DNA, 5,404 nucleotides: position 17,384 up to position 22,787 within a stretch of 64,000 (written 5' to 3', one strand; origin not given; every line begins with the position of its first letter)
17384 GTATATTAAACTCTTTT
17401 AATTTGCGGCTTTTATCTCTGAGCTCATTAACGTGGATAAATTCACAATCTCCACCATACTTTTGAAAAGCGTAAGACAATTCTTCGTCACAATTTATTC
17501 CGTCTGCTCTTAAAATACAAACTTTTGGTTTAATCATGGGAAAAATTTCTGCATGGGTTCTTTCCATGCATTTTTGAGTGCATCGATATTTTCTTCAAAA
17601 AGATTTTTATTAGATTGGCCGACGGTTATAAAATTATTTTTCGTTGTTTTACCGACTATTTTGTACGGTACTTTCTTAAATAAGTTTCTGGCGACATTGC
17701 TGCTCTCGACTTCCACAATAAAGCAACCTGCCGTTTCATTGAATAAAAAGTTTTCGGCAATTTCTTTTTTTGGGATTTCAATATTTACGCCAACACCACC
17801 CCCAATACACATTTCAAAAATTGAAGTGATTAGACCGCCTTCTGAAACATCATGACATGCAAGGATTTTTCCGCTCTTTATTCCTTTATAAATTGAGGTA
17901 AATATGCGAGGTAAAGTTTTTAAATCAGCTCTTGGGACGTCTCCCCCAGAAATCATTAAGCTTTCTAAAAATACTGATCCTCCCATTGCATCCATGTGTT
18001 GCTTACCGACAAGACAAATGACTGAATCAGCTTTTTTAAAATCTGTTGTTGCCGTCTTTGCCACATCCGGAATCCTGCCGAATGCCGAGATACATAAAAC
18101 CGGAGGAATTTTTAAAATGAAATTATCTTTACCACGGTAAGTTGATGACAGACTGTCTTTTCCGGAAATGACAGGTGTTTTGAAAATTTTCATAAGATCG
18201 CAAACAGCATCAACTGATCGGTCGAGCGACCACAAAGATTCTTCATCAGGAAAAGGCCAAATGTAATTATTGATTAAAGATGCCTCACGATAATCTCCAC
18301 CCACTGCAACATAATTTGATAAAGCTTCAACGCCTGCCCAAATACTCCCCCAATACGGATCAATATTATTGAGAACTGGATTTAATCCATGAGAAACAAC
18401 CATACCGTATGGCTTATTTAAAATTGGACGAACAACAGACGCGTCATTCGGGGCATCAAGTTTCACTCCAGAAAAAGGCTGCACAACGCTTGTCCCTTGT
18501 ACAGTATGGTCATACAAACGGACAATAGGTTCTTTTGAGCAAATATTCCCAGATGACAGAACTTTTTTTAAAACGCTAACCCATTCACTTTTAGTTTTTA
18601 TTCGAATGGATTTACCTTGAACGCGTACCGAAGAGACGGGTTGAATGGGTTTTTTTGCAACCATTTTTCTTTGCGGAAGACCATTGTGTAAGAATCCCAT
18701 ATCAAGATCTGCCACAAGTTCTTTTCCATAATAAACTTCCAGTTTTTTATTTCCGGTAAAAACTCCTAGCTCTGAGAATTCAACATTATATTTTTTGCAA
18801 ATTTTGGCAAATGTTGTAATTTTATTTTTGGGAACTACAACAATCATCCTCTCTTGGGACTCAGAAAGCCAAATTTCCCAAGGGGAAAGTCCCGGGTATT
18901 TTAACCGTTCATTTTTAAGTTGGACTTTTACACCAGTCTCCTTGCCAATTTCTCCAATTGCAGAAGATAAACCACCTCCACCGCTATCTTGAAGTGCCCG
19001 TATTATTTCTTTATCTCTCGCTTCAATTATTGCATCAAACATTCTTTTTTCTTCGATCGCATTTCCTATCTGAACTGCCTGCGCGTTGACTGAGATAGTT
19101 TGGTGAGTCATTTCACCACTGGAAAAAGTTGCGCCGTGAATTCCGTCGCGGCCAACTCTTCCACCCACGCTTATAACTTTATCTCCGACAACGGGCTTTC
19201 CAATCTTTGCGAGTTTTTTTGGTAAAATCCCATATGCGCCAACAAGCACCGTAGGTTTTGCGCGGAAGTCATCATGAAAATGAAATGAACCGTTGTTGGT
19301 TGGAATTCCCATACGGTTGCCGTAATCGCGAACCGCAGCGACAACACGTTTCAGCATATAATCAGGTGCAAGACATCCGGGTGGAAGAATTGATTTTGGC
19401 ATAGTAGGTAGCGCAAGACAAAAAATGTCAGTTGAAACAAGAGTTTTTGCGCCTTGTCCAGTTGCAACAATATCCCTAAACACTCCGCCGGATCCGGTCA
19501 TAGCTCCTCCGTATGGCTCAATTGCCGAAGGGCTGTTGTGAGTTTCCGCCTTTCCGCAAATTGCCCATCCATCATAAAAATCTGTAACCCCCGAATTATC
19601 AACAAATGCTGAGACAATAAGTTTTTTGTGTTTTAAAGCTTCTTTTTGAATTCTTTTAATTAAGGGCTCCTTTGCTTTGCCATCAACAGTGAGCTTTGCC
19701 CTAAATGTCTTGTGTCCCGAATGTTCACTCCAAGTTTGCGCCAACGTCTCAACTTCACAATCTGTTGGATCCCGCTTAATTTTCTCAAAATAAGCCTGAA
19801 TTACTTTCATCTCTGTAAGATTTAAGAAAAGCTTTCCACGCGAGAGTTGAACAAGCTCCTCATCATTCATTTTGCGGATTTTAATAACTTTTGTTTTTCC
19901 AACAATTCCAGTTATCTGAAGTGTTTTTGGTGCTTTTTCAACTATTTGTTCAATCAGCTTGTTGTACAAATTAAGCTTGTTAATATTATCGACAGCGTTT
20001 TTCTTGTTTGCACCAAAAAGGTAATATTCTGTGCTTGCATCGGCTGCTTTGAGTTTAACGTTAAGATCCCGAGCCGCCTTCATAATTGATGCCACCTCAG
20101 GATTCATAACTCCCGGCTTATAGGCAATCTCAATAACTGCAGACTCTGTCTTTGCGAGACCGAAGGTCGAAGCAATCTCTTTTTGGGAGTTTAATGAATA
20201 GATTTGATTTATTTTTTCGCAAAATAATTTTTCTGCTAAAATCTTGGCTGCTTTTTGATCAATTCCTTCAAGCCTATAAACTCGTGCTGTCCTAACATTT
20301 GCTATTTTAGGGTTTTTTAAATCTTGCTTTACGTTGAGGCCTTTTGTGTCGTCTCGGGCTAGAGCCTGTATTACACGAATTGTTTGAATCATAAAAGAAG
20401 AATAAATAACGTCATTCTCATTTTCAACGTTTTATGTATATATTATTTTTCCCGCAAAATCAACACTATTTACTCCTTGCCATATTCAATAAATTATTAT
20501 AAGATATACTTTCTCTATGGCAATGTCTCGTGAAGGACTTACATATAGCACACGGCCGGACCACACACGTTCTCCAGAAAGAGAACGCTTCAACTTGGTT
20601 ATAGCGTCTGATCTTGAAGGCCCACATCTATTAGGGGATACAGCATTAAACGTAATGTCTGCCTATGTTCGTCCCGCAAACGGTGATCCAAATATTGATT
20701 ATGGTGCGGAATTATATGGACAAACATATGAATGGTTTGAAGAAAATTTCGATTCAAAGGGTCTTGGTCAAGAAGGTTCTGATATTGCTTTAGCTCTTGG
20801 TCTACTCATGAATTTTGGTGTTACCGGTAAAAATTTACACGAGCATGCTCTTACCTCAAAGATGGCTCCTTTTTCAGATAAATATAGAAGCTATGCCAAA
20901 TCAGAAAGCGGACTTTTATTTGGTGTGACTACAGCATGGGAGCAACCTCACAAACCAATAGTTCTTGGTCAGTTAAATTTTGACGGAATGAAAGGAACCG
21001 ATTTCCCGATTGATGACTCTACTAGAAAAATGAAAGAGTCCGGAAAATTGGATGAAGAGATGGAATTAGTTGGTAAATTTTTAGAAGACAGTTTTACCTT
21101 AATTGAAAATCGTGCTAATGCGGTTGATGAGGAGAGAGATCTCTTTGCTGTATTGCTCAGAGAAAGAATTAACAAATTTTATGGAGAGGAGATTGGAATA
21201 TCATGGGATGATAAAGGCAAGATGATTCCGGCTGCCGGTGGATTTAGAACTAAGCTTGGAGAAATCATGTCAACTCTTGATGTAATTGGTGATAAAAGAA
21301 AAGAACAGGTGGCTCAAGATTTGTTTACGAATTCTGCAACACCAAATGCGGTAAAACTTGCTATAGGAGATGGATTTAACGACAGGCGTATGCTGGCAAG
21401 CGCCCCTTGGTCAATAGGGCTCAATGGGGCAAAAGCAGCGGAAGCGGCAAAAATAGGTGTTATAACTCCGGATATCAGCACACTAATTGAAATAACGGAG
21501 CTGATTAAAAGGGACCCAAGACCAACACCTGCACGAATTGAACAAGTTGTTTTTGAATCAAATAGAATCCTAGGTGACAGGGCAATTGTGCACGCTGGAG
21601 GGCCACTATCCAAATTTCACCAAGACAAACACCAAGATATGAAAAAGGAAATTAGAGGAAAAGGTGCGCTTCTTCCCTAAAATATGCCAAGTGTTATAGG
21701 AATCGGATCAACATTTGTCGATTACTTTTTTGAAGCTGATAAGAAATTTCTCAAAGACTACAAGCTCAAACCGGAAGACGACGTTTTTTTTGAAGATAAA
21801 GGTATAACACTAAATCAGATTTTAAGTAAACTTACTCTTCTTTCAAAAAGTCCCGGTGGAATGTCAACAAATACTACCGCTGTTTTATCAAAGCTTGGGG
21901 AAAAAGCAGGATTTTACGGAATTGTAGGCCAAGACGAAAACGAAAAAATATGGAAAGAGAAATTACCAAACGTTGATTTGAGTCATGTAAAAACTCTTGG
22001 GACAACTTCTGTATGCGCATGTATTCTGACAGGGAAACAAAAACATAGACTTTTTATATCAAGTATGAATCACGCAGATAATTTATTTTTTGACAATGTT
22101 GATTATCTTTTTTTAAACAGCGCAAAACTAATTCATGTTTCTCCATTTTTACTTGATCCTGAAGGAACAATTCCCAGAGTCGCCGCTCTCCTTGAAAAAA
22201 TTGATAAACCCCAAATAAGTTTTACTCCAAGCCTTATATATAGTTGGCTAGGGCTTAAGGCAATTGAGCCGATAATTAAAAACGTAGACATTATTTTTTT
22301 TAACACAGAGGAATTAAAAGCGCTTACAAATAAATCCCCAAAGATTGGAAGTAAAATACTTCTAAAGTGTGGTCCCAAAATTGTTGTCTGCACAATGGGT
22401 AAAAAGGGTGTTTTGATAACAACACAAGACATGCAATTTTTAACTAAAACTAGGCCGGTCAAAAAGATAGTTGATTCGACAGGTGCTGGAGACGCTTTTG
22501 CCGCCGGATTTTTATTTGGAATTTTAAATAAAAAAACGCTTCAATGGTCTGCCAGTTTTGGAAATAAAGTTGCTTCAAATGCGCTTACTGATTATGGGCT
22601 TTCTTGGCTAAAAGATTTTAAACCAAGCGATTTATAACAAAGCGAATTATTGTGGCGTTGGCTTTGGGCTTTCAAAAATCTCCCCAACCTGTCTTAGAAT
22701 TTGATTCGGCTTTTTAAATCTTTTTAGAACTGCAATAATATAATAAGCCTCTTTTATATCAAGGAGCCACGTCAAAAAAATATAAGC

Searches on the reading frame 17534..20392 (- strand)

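Call 8: search_protein_families(library=pfam, proteins=[window:17534-20392:-], max_evalue=0.001)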
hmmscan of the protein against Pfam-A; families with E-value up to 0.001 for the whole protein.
window:17534-20392:- (952 aa): 4 families
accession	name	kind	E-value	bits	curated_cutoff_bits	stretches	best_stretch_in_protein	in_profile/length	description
PF02769.27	AIRS_C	-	2.8e-44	151.5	23.1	2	402-555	2-155/156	AIR synthase related protein, C-terminal domain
PF00586.29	AIRS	-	4.1e-17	63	24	1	265-389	2-111/112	AIR synthase related protein, N-terminal domain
PF18072.6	FGAR-AT_linker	-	2.7e-14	53.9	26.6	1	186-228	8-50/50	Formylglycinamide ribonucleotide amidotransferase linker domain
PF22689.1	FGAR-AT_PurM_N-like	-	0.00035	20.8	27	1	620-772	2-159/160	FGAR-AT PurM_N-like domain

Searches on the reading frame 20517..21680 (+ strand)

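Call 8: search_protein_families(library=pfam, proteins=[window:20517-21680:+], max_evalue=0.001)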
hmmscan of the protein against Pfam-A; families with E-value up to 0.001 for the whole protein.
window:20517-21680:+ (387 aa): 0 families

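Call 39: search_protein_families(library=pfam, proteins=[window:20517-21680:+], max_evalue=5)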
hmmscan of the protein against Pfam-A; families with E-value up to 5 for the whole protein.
window:20517-21680:+ (387 aa): 2 families
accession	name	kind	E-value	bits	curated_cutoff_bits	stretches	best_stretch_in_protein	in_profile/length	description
PF08282.18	Hydrolase_3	-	0.072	13.2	20.9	1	262-307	188-233/255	haloacid dehalogenase-like hydrolase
PF18287.6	Hfx_Cass5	-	0.17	12.6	25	1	202-237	7-42/77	Integron Cassette Protein Hfx_Cass5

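Call 42: search_protein_families(library=ncbifam, proteins=[window:20517-21680:+], max_evalue=0.0001)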
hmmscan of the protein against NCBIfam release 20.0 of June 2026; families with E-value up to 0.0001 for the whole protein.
window:20517-21680:+ (387 aa): 0 families

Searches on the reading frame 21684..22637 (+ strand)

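Call 8: search_protein_families(library=pfam, proteins=[window:21684-22637:+], max_evalue=0.001)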
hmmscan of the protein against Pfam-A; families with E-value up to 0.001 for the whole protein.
window:21684-22637:+ (317 aa): 1 family
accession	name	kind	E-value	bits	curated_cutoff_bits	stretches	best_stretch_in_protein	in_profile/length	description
PF00294.29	PfkB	-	2.5e-39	135.8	25.8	1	52-306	30-295/302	pfkB family carbohydrate kinase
